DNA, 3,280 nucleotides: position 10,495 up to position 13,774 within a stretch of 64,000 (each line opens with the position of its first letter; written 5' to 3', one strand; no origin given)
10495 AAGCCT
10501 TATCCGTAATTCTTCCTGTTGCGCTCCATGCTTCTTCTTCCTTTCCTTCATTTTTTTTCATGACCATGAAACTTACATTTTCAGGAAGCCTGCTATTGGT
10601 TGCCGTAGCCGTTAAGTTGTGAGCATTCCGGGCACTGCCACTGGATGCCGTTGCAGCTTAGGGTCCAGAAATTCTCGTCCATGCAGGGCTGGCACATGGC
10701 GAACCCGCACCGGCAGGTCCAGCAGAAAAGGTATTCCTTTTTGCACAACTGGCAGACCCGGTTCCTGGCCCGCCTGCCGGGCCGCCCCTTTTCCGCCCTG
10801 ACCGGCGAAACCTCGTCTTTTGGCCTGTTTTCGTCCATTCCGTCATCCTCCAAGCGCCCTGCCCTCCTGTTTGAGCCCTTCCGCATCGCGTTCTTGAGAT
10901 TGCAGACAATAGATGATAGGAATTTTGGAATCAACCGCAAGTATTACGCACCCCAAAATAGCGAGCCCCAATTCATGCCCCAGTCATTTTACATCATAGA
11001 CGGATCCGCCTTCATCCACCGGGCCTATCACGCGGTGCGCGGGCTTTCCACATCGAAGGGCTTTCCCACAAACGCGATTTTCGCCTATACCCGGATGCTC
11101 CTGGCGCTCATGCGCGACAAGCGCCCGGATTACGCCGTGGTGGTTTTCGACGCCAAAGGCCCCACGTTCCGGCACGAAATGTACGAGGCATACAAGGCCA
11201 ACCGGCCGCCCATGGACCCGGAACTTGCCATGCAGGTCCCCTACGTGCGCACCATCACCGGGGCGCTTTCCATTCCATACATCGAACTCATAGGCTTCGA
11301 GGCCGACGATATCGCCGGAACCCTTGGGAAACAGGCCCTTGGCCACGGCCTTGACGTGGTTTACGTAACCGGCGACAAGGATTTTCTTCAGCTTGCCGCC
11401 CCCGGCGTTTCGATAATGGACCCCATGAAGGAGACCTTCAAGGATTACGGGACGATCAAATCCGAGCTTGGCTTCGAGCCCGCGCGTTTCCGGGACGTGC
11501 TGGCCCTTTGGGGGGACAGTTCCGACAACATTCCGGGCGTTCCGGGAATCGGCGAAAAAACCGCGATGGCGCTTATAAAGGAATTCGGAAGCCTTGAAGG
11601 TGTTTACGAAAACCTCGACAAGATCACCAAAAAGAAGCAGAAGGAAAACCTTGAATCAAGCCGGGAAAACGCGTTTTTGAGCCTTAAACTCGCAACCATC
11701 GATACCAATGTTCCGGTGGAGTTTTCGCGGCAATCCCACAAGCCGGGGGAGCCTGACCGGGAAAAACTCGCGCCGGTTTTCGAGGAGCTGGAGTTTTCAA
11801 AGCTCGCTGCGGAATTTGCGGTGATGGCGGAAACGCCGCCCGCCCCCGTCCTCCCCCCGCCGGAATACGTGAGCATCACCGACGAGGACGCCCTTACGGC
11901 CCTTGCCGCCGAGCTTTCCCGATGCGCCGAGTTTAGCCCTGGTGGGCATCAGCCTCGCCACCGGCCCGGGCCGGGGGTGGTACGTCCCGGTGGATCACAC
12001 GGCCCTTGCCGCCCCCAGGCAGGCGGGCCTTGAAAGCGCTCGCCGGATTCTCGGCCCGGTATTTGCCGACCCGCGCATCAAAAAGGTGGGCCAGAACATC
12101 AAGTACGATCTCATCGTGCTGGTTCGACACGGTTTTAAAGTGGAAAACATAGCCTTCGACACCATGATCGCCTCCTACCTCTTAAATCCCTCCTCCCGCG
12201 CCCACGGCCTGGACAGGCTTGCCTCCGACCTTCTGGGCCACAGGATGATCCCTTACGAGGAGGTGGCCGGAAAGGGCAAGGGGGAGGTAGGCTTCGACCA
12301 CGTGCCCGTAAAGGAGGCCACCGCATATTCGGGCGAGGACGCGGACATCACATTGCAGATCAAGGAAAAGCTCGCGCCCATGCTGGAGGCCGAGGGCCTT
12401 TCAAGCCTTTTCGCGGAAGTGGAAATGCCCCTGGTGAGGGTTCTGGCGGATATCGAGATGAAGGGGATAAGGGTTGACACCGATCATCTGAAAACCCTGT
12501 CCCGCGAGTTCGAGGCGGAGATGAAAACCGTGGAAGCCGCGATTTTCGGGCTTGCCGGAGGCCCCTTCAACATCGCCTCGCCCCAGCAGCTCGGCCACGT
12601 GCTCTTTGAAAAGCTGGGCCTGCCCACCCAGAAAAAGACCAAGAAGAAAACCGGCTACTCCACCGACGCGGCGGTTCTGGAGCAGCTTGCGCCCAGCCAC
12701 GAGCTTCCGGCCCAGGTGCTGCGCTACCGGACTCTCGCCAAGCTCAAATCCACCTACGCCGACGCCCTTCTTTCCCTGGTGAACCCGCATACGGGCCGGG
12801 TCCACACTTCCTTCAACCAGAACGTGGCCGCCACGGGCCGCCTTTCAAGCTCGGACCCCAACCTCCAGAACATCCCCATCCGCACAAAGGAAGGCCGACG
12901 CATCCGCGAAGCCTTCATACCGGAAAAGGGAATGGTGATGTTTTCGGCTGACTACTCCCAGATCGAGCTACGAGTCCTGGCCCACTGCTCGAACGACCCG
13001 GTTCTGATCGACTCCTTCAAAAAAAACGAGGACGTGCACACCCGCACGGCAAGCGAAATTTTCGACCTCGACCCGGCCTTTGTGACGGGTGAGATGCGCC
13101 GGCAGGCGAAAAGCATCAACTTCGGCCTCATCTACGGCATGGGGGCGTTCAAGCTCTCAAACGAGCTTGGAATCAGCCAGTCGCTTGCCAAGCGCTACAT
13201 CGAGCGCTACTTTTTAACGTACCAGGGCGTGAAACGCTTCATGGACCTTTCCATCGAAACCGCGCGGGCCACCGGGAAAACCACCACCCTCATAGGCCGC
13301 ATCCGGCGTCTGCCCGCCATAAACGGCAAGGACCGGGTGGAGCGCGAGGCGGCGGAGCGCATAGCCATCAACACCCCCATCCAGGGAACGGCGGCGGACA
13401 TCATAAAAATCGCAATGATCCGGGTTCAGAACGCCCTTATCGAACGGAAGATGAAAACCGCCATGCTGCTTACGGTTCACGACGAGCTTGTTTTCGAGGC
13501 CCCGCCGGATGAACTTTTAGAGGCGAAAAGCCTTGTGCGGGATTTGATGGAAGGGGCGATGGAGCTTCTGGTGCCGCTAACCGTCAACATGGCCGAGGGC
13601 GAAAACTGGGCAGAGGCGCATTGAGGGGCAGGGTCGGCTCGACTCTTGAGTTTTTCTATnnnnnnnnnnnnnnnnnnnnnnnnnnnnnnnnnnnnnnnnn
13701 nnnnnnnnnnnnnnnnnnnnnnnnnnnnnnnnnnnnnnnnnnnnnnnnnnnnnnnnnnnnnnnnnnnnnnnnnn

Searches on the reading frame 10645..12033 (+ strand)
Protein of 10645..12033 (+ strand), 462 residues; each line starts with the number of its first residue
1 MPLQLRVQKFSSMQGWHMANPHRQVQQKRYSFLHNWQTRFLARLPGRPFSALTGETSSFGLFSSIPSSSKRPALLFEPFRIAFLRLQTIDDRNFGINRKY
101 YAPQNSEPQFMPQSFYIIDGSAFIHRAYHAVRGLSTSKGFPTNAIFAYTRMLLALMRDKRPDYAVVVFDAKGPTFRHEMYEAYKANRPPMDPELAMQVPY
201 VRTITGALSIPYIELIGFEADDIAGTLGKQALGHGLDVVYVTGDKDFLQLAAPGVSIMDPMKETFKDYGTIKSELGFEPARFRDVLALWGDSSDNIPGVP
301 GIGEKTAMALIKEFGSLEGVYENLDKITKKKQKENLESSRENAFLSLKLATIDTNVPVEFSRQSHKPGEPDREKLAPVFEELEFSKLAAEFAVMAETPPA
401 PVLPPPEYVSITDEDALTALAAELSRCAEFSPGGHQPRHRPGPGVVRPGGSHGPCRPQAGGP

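Call 7: search_protein_families(library=pfam, proteins=[window:10645-12033:+], max_evalue=0.001)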
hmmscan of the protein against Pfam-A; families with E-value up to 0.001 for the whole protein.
window:10645-12033:+ (462 aa): 2 families
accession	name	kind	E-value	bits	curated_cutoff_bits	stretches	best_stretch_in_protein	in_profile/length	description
PF02739.22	5_3_exonuc_N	-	9.6e-51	172.2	34.3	1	115-263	2-150/164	5'-3' exonuclease, N-terminal resolvase-like domain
PF01367.25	5_3_exonuc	-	2.1e-34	118.3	40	1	278-372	2-96/97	5'-3' exonuclease, C-terminal SAM fold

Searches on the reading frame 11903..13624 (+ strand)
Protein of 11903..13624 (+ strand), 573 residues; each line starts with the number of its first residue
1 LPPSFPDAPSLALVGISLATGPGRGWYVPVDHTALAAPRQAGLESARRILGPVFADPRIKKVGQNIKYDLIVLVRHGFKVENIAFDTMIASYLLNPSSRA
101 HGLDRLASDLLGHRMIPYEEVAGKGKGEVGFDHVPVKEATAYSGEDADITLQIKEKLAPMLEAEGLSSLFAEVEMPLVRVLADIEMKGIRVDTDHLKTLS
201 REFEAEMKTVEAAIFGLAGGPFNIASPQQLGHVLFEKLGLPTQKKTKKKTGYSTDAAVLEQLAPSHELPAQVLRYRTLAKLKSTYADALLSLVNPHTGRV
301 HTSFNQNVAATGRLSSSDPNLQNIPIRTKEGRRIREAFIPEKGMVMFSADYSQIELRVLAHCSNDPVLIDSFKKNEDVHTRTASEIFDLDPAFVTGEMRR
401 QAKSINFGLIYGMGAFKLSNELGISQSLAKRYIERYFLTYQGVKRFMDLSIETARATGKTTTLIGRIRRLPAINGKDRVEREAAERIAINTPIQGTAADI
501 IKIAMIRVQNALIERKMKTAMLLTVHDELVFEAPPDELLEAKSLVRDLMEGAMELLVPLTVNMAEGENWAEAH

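Call 7: search_protein_families(library=pfam, proteins=[window:11903-13624:+], max_evalue=0.001)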
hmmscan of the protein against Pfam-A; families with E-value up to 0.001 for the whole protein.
window:11903-13624:+ (573 aa): 3 families
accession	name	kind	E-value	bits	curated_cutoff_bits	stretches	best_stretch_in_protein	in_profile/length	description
PF00476.26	DNA_pol_A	-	1.5e-160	534.8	34.3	1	194-571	2-381/381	DNA polymerase family A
PF01612.26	DNA_pol_A_exo1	-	1.1e-24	87.7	23.6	1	14-162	40-173/173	3'-5' exonuclease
PF22619.2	DNA_polI_exo1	-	2.6e-12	47.2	27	1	37-126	29-116/140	DNA polymerase I, ribonuclease H-like domain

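Call 15: find_related_loci(query=window:11903-13621:+, collection=genome_contigs, flank=10000)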
Query window:11903-13621:+ (573 aa) in genome_contigs; peptide patterns used: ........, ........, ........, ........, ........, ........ (x = any residue, [..] = any of these).
105 stretches matched a pattern; 34 encode a relative of the query (tblastn E <= 1e-3); 34 distinct loci.
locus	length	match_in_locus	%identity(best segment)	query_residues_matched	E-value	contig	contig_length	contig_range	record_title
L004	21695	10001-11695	54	13-573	0e+0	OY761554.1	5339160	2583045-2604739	MAG: uncultured Desulfospira sp. isolate 5198f45b-3c99-4a6a-ad95-b1a64aaf42d9 genome assembly, chromosome: 1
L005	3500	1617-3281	54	13-573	0e+0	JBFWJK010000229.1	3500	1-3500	MAG: Desulfobacteraceae bacterium isolate CA_2019_NHSR_17 NODE_59826_length_3500_cov_4.469019_NHSR, whole genome shotgun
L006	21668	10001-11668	52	13-573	0e+0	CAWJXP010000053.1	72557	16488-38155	MAG: uncultured delta proteobacterium isolate MFD01299.bin.1.111 genome assembly, contig: contig_5900, whole genome shot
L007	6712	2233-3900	54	13-573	0e+0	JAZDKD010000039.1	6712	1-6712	MAG: Pseudomonadota bacterium isolate MEGAHIT-group-0.518 k141_8564938, whole genome shotgun sequence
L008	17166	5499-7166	52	13-573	0e+0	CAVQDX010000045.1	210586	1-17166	MAG: uncultured delta proteobacterium isolate MFD01872.bin.2.71 genome assembly, contig: contig_57647, whole genome shot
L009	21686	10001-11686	53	8-573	0e+0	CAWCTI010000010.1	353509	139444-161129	MAG: uncultured delta proteobacterium isolate MFD01476.bin.2.13 genome assembly, contig: contig_32329, whole genome shot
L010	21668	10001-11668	53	13-573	0e+0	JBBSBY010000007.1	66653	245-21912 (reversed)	MAG: Desulfomonilales bacterium isolate La6_metabat2.214 La6_metabat2.214_K_939698_L_66653_cov_73.3313, whole genome sho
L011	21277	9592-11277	52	8-573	0e+0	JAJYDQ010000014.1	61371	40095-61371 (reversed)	MAG: Deltaproteobacteria bacterium isolate DBS1-1.bin110 NODE_660_length_61371_cov_1.717817, whole genome shotgun sequen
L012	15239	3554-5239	53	8-573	0e+0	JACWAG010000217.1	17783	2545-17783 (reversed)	MAG: Syntrophaceae bacterium isolate B_PRO_05 k141_138397, whole genome shotgun sequence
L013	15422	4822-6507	53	8-573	0e+0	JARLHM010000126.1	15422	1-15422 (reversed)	MAG: Syntrophaceae bacterium isolate MAG_BA410 MetaBAT2_Bin_410_Anoxic_k141_690583, whole genome shotgun sequence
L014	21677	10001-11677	52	10-573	0e+0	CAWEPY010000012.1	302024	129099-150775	MAG: uncultured delta proteobacterium isolate MFD04716.bin.1.419 genome assembly, contig: contig_4288, whole genome shot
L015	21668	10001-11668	53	13-573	0e+0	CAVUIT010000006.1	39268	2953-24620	MAG: uncultured delta proteobacterium isolate MFD01872.bin.2.115 genome assembly, contig: contig_169772, whole genome sh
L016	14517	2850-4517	52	13-573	0e+0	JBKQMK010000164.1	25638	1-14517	MAG: Desulfomonilaceae bacterium isolate LABRr1A1B1C__bin_124 LABRr1A1B1C_000000069033, whole genome shotgun sequence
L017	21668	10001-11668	52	13-573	0e+0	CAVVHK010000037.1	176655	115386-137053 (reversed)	MAG: uncultured delta proteobacterium isolate MFD01689.bin.2.77 genome assembly, contig: contig_35341, whole genome shot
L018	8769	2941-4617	52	10-573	0e+0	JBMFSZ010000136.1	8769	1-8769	MAG: Desulfomonilaceae bacterium isolate KM4345-38 NODE_136_length_8769_cov_2.921537, whole genome shotgun sequence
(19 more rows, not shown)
